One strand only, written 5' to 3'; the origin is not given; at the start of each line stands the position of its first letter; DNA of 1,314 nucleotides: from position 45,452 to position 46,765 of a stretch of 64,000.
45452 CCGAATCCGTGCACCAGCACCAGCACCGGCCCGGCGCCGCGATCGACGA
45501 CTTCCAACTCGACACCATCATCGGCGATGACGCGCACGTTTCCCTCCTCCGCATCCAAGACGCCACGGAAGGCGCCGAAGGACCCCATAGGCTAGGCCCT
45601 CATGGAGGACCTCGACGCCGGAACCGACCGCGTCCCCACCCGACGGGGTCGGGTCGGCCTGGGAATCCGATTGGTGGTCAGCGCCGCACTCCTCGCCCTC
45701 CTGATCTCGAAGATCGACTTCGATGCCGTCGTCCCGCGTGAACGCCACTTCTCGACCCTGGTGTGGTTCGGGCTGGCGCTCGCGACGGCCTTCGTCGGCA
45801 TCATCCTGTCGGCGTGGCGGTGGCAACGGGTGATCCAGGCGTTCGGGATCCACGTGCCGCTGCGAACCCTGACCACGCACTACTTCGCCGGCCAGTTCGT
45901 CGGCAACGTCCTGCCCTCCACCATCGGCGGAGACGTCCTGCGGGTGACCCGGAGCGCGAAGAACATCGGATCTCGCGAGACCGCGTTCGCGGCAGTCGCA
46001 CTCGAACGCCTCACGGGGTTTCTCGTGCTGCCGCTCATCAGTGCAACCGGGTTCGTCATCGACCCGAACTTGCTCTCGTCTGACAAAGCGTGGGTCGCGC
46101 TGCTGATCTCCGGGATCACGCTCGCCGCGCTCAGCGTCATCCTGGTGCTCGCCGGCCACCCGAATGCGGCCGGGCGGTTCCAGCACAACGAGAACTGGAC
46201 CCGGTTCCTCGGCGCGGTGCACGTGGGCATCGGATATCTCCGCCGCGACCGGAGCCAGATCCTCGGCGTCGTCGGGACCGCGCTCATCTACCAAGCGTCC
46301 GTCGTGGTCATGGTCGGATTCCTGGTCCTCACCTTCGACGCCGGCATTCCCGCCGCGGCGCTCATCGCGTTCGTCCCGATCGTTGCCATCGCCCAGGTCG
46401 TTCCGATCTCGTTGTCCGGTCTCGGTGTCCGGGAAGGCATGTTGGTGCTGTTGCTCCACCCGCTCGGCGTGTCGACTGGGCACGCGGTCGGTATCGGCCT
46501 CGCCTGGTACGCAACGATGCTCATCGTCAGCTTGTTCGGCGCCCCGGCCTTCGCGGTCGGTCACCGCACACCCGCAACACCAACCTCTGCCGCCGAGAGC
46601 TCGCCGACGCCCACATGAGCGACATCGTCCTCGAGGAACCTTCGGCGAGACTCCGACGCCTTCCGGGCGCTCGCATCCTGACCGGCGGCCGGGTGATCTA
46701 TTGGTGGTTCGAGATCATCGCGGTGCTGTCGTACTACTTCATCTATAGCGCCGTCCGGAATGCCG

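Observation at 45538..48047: Translationally coupled flippase-like / IPC-synthase-like PAP2 / methyltransferase operon: candidate lipid-headgroup remodelling system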

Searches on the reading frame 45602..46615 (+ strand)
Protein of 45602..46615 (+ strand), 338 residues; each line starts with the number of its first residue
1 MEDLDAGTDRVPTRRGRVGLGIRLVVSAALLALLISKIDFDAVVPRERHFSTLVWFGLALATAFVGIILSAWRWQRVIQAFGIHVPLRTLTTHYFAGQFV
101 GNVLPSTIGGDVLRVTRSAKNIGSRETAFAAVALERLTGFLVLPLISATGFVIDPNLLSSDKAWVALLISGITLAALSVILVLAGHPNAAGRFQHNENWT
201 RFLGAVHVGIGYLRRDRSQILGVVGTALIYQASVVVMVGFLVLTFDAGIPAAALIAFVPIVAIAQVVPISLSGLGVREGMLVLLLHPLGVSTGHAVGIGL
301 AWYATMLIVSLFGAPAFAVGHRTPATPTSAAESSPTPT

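Call 3: search_protein_families(library=pfam, proteins=[window:45602-46615:+], max_evalue=0.01)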
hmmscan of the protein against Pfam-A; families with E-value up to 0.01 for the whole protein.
window:45602-46615:+ (338 aa): 1 family
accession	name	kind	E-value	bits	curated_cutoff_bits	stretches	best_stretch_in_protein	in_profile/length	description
PF03706.18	LPG_synthase_TM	-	2.9e-39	135.8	33.4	1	22-311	3-300/302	Lysylphosphatidylglycerol synthase TM region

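Call 4: search_protein_families(library=ncbifam, proteins=[window:45602-46615:+], max_evalue=0.01)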
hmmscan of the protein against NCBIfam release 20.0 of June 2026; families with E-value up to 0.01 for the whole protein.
window:45602-46615:+ (338 aa): 2 families
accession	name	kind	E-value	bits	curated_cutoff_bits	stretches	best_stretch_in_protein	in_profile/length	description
TIGR00374.1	TIGR00374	subfamily_domain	8.8e-13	48.4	43.2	1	25-317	2-310/323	flippase-like domain-containing protein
NF033480.1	bifunc_MprF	equivalog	0.0012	17.2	600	1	27-300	16-276/841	bifunctional lysylphosphatidylglycerol flippase/synthetase MprF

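Call 42: search_solved_structures(query=window:45602-46615:+, max_evalue=10, show_alignments=1)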
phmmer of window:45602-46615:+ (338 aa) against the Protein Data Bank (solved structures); distinct sequences matched with E-value up to 10: 2.
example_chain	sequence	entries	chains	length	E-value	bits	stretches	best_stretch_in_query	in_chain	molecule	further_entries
7xdd_A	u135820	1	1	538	0.97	11.8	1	238-328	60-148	Lipase-like PAD4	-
7xey_B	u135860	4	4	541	0.98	11.8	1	238-328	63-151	Lipase-like PAD4 | PAD4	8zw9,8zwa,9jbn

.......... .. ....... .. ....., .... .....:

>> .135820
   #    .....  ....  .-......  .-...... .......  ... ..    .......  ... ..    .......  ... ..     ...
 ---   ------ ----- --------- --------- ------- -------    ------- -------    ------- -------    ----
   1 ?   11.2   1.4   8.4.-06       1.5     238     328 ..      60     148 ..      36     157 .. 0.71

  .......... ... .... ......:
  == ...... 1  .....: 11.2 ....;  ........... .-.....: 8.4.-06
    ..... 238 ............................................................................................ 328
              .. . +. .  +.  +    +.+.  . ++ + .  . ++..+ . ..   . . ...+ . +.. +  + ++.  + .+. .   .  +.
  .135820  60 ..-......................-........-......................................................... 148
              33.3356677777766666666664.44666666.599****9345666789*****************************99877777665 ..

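Call 49: find_homologous_proteins(query=window:45602-46615:+, max_evalue=0.00001)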
Query window:45602-46615:+ (338 aa): 2216 proteins with E <= 0.00001 among 8000 candidates; the best 120 are listed.
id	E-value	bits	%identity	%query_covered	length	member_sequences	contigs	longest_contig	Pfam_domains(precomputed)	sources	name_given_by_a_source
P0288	2.2e-195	666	93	99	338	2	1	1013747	PF03706.19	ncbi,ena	-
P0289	4.6e-181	619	87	99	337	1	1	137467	PF03706.19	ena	-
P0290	1.6e-175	601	85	99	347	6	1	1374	PF03706.19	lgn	-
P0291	3.0e-157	541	74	100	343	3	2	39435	PF03706.19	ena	-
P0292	4.9e-154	530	75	98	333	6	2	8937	PF03706.19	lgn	-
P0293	1.4e-152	526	74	98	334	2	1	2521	PF03706.19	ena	-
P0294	4.5e-151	521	73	99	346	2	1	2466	PF03706.19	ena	-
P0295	1.1e-148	513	73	98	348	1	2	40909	PF03706.19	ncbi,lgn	-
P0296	2.6e-148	512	71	100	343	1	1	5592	PF03706.19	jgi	-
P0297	4.0e-148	511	73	93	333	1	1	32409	PF03706.19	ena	-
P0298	5.2e-148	511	73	99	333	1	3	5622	PF03706.19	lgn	-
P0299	7.2e-148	510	72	99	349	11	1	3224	PF03706.19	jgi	jgi:uncharacterized protein (TIRG00374 family)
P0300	2.0e-147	509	74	95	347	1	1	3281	PF03706.19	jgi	jgi:uncharacterized protein (TIRG00374 family)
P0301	8.7e-147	507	71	99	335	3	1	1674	PF03706.19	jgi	jgi:glycosyltransferase 2 family protein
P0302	1.4e-146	506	71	97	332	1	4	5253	PF03706.19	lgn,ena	-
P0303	1.6e-146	506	72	100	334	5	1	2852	PF03706.19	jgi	jgi:glycosyltransferase 2 family protein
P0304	2.4e-146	505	72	98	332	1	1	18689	PF03706.19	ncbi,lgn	-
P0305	3.0e-146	505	73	95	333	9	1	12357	PF03706.19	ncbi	-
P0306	3.5e-146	505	73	95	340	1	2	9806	PF03706.19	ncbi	ncbi:MAG: lysylphosphatidylglycerol synthase transmembrane domain-containing protein [Acidimicrobiia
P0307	4.6e-146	504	73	99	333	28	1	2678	PF03706.19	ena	-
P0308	4.8e-146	504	70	100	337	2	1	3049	PF03706.19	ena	-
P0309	5.3e-146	504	72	99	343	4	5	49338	PF03706.19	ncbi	ncbi:MAG: lysylphosphatidylglycerol synthase transmembrane domain-containing protein [Acidimicrobiia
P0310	2.4e-145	502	71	97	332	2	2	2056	PF03706.19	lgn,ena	-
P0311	5.3e-145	501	70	100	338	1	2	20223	PF03706.19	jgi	jgi:uncharacterized protein (TIRG00374 family)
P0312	6.2e-145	501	73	93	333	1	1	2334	PF03706.19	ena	-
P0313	7.0e-145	500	73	99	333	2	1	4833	PF03706.19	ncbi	ncbi:MAG: lysylphosphatidylglycerol synthase transmembrane domain-containing protein [Acidimicrobiia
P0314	7.5e-145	500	72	99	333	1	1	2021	PF03706.19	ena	-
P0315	1.1e-143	496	71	99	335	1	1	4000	PF03706.19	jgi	jgi:uncharacterized protein (TIRG00374 family)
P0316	1.6e-143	496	70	99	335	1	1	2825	PF03706.19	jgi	jgi:uncharacterized protein (TIRG00374 family)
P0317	1.9e-143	496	72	96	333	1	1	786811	PF03706.19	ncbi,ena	-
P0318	4.3e-143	494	71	92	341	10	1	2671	PF03706.19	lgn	-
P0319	1.3e-142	493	71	96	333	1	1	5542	PF03706.19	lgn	-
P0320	6.6e-142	491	70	95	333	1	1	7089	PF03706.19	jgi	jgi:uncharacterized protein (TIRG00374 family)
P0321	3.6e-141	488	70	99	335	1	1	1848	PF03706.19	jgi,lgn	jgi:uncharacterized protein (TIRG00374 family)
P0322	7.9e-141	487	70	98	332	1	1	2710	PF03706.19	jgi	jgi:uncharacterized protein (TIRG00374 family)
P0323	2.3e-139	482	70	97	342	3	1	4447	PF03706.19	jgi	-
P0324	6.3e-139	481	68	99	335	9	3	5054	PF03706.19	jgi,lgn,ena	-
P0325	6.7e-139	481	73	93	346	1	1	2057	PF03706.19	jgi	jgi:uncharacterized protein (TIRG00374 family)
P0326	3.2e-138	478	89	76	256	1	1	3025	PF03706.19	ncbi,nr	ncbi:MAG: flippase-like domain-containing protein, partial [Acidimicrobiia bacterium]|nr:flippase-li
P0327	6.4e-138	477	70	95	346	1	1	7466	PF03706.19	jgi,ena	-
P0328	1.8e-137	476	67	99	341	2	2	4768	PF03706.19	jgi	jgi:uncharacterized protein (TIRG00374 family)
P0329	2.7e-137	475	68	95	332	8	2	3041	PF03706.19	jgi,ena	jgi:uncharacterized protein (TIRG00374 family)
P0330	3.1e-137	475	67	95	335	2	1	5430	PF03706.19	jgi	jgi:hypothetical protein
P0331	3.7e-137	475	72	92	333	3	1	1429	PF03706.19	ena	-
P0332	7.2e-137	474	69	96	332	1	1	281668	PF03706.19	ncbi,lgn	-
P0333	7.8e-137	474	68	96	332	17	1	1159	PF03706.19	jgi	jgi:glycosyltransferase 2 family protein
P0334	9.2e-137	474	70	93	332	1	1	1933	PF03706.19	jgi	jgi:glycosyltransferase 2 family protein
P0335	1.2e-136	473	69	98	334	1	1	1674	PF03706.19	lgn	-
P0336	1.2e-135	470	66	97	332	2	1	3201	PF03706.19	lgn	-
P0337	2.0e-135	469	66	97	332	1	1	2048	PF03706.19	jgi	jgi:glycosyltransferase 2 family protein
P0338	2.0e-135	469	65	97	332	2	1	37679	PF03706.19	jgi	jgi:uncharacterized protein (TIRG00374 family)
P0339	7.0e-135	467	69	95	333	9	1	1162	PF03706.19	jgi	-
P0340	3.3e-134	465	67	97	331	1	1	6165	PF03706.19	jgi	jgi:hypothetical protein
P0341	3.9e-134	465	67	94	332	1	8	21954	PF03706.19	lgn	-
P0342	9.0e-134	464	67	95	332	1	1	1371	PF03706.19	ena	-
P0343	1.2e-133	463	68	95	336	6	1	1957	PF03706.19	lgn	-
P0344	1.4e-133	463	67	94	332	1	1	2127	PF03706.19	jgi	jgi:uncharacterized membrane protein YbhN (UPF0104 family)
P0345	2.1e-133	463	67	96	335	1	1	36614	PF03706.19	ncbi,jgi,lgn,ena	jgi:uncharacterized protein (TIRG00374 family)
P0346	2.7e-133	462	68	95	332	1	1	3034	PF03706.19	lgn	-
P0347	4.3e-133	462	66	95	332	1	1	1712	PF03706.19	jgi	jgi:uncharacterized protein (TIRG00374 family)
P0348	7.8e-133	461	67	95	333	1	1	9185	PF03706.19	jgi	jgi:uncharacterized protein (TIRG00374 family)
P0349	7.9e-133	461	70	91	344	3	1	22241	PF03706.19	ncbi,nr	ncbi:MAG: flippase-like domain-containing protein [Actinobacteria bacterium]|nr:flippase-like domain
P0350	9.9e-133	460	67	95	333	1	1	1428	PF03706.19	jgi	jgi:uncharacterized protein (TIRG00374 family)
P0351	1.0e-132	460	67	93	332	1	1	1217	PF03706.19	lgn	-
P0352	1.3e-132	460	66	97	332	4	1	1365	PF03706.19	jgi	jgi:uncharacterized protein (TIRG00374 family)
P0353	1.8e-132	460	66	95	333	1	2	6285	PF03706.19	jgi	jgi:uncharacterized protein (TIRG00374 family)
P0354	3.5e-132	459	66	98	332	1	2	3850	PF03706.19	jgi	jgi:uncharacterized protein (TIRG00374 family)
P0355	4.0e-132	458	67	95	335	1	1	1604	PF03706.19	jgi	jgi:uncharacterized protein (TIRG00374 family)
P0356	4.6e-132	458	64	97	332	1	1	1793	PF03706.19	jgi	jgi:glycosyltransferase 2 family protein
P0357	7.8e-132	457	69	91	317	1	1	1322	PF03706.19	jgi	jgi:uncharacterized protein (TIRG00374 family)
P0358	9.1e-132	457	66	95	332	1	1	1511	PF03706.19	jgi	jgi:glycosyltransferase 2 family protein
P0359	9.5e-132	457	65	98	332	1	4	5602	PF03706.19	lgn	-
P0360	1.1e-131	457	66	95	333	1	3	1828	PF03706.19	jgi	jgi:glycosyltransferase 2 family protein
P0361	1.1e-131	457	67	96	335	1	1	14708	PF03706.19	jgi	jgi:uncharacterized protein (TIRG00374 family)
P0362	2.2e-131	456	65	95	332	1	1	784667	PF03706.19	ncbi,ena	-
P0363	3.4e-131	455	65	98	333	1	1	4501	PF03706.19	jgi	jgi:uncharacterized protein (TIRG00374 family)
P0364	6.8e-131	454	69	91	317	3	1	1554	PF03706.19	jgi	jgi:uncharacterized protein (TIRG00374 family)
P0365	1.0e-130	454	68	93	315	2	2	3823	PF03706.19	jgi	jgi:uncharacterized protein (TIRG00374 family)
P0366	1.1e-130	454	66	95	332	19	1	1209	PF03706.19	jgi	-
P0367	1.8e-130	453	65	98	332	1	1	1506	PF03706.19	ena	-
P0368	3.7e-130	452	64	97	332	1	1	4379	PF03706.19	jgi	jgi:glycosyltransferase 2 family protein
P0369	2.2e-129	449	65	95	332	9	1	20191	PF03706.19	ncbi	ncbi:MAG: lysylphosphatidylglycerol synthase transmembrane domain-containing protein [Acidimicrobiia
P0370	2.4e-129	449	67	93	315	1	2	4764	PF03706.19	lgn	-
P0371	2.8e-129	449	63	97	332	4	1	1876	PF03706.19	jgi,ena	-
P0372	3.3e-129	449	65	96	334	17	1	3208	PF03706.19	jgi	jgi:uncharacterized protein (TIRG00374 family)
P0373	9.8e-129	447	67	93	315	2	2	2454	PF03706.19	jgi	jgi:uncharacterized protein (TIRG00374 family)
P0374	6.9e-128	444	68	90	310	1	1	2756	PF03706.19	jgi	jgi:hypothetical protein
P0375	1.6e-127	443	64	97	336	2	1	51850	PF03706.19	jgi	-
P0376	3.4e-127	442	68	91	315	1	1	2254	PF03706.19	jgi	jgi:glycosyltransferase 2 family protein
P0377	5.6e-127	442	67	91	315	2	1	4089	PF03706.19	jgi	-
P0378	2.3e-120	420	63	94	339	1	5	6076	PF03706.19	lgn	-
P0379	4.7e-119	415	64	92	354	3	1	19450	PF03706.19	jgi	jgi:uncharacterized protein (TIRG00374 family)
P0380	2.2e-118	413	63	91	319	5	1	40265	PF03706.19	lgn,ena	-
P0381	9.5e-118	411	63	96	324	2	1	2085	PF03706.19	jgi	jgi:glycosyltransferase 2 family protein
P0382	2.4e-117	410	59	98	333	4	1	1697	PF03706.19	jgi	jgi:uncharacterized membrane protein YbhN (UPF0104 family)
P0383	1.2e-114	401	62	94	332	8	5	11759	PF03706.19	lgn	-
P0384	1.4e-114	401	59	94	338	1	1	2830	PF03706.19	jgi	jgi:uncharacterized protein (TIRG00374 family)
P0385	3.8e-114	399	61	94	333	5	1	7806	PF03706.19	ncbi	ncbi:MAG: lysylphosphatidylglycerol synthase transmembrane domain-containing protein [Acidimicrobiia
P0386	4.7e-114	399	61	97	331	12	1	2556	PF03706.19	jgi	jgi:glycosyltransferase 2 family protein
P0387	7.4e-114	398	63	92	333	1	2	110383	PF03706.19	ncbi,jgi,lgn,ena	-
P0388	1.2e-113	398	61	94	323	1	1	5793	PF03706.19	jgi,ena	-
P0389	2.6e-113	397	60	97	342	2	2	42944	PF03706.19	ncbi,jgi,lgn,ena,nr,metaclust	ncbi:MAG TPA: lysylphosphatidylglycerol synthase transmembrane domain-containing protein [Acidimicro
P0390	6.0e-113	395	61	96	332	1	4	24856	PF03706.19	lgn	-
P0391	8.6e-113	395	59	92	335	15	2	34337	PF03706.19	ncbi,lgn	ncbi:MAG: lysylphosphatidylglycerol synthase transmembrane domain-containing protein [Actinomycetes 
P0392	1.2e-112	394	59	97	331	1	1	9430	PF03706.19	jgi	jgi:glycosyltransferase 2 family protein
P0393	1.4e-112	394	61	95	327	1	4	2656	PF03706.19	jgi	jgi:uncharacterized membrane protein YbhN (UPF0104 family)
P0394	3.1e-112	393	58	94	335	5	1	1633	PF03706.19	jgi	jgi:hypothetical protein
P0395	3.2e-112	393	60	93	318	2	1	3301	PF03706.19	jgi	jgi:uncharacterized membrane protein YbhN (UPF0104 family)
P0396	3.3e-112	393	58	96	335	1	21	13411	PF03706.19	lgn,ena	-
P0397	3.9e-112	393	59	93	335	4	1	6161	PF03706.19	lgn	-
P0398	3.9e-112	393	61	93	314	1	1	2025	PF03706.19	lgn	-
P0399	5.3e-112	392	61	93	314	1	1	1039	PF03706.19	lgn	-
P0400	6.9e-112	392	59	98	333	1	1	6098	PF03706.19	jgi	jgi:hypothetical protein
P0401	9.5e-112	391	57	94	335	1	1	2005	PF03706.19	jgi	-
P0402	1.2e-111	391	59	98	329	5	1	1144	PF03706.19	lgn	-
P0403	2.0e-111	390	60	92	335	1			PF03706.19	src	-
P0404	2.2e-111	390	59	98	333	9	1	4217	PF03706.19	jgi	-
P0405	2.5e-111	390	60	91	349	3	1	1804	PF03706.19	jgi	jgi:uncharacterized membrane protein YbhN (UPF0104 family)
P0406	2.5e-111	390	59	97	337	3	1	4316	PF03706.19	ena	-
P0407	3.3e-111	390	61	92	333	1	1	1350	PF03706.19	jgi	jgi:glycosyltransferase 2 family protein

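Call 66: predict_structure(alignment_id=A2)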
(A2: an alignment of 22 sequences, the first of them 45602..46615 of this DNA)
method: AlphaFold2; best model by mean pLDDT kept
length: 338 residues; sequences in the alignment: 22
mean_pLDDT: 78.9   pTM: 0.77
mean pLDDT of the five models: 78.9, 76.0, 74.0, 72.9, 71.7
residues with pLDDT >= 90: 116; 70-90: 128; 50-70: 60; < 50: 34
segments of 3 or more residues with pLDDT < 50: 1-13, 268-271, 322-324, 326-338
pLDDT, mean of each block of 10 residues (from residue 1): 31 52 64 60 63 93 95 93 90 86 67 79 83 89 94 92 88 88 77 64 84 89 95 97 91 95 71 73 91 91 91 75 46 38
secondary structure, 60 per line:
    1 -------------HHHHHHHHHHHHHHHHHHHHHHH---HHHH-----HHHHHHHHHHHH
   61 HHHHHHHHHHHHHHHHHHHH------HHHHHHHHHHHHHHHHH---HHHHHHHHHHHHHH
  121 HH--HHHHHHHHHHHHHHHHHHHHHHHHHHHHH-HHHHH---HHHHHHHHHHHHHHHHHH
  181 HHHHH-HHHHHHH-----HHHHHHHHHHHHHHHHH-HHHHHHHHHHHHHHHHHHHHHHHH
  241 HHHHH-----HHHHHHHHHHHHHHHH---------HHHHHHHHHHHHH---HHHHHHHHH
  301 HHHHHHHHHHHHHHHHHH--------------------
elements in order: H14-36 H40-43 H49-80 H87-103 H107-122 H125-153 H155-159 H163-185 H187-193 H199-215 H217-245 H251-266 H276-288 H292-318

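Call 68: fold_search(model_id=the predicted structure, library=pdb)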
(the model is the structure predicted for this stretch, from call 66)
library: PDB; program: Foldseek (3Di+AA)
matches with E <= 10: 615; with E <= 0.001: 1
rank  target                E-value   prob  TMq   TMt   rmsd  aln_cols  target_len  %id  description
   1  9j8q_A                4.4e-04  1.00  0.51  0.25   6.9       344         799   18  MprF from Pseudomonas aeruginosa in GDN micelle, C2 symmetry (released 2025-09-03)
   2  9j8s_A                1.1e-03  1.00  0.51  0.25   6.4       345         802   19  MprF from Pseudomonas aeruginosa in nanodisc, C2 symmetry (released 2025-09-03)
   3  9goe_A                1.7e-03  1.00  0.52  0.25   6.4       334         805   21  Cryo-EM structure of the multiple peptide resistance factor (MprF) from Pseudomonas aeruginosa bound to a synthetic na (released 2025-03-12)
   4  6lvf_A                1.8e-03  1.00  0.58  0.28   6.0       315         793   18  Cryo-EM structure of the multiple peptide resistance factor (MprF) loaded with one lysyl-phosphatidylglycerol molecule (released 2021-02-03)
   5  7duw_A                1.9e-03  1.00  0.52  0.25   6.2       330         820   17  Cryo-EM structure of the multiple peptide resistance factor (MprF) loaded with two lysyl-phosphatidylglycerol molecule (released 2021-04-21)
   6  7f47                  2.7e-03  1.00  0.53  0.24   5.9       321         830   16  Cryo-EM structure of Rhizobium etli MprF (released 2022-06-22)
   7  7zdb_D                8.4e-02  0.15  0.12  0.09  23.6       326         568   12  IF(heme/bound) conformation of CydDC in ADP+Pi(CydC)/ATP(CydD) bound state (Dataset-2) (released 2023-04-19)
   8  7x2u_A                1.0e-01  0.25  0.16  0.12  23.9       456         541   11  Structure of a human NHE3-CHP1 complex in the autoinhibited state (released 2022-04-20)
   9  9fur_A                1.1e-01  0.12  0.12  0.09  26.4       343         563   12  MsbA in LMNG inward-facing narrow (released 2025-03-19)
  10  6bpl_A                1.2e-01  0.11  0.11  0.08  27.1       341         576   12  E. coli MsbA in complex with LPS and inhibitor G907 (released 2018-05-02)
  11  8ipr_C                1.3e-01  0.33  0.18  0.13  26.2       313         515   15  Cryo-EM structure of heme transporter CydDC from Mycobacterium smegmatis in the outward facing ATP bound state (released 2023-06-14)
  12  9fw3_A                1.3e-01  0.25  0.17  0.11  24.1       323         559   13  Cryo-EM structure of IrtAB 2xEQ mutant in outward-occluded state in nanodisc in complex with mycobactin (released 2024-12-18)
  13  6o30_A                1.4e-01  0.12  0.12  0.07  26.2       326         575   12  Lipid A transporter MsbA from Salmonella typhimurium (released 2019-06-12)
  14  8qoe_A                1.4e-01  0.13  0.13  0.09  26.7       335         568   13  Inward-facing conformation of the ABC transporter BmrA (released 2023-12-20)
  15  9g2x_A                1.5e-01  0.25  0.17  0.11  23.9       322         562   12  Cryo-EM structure of IrtAB in outward-occluded state in presence of mycobactin under turnover conditions in LMNG (released 2024-12-18)
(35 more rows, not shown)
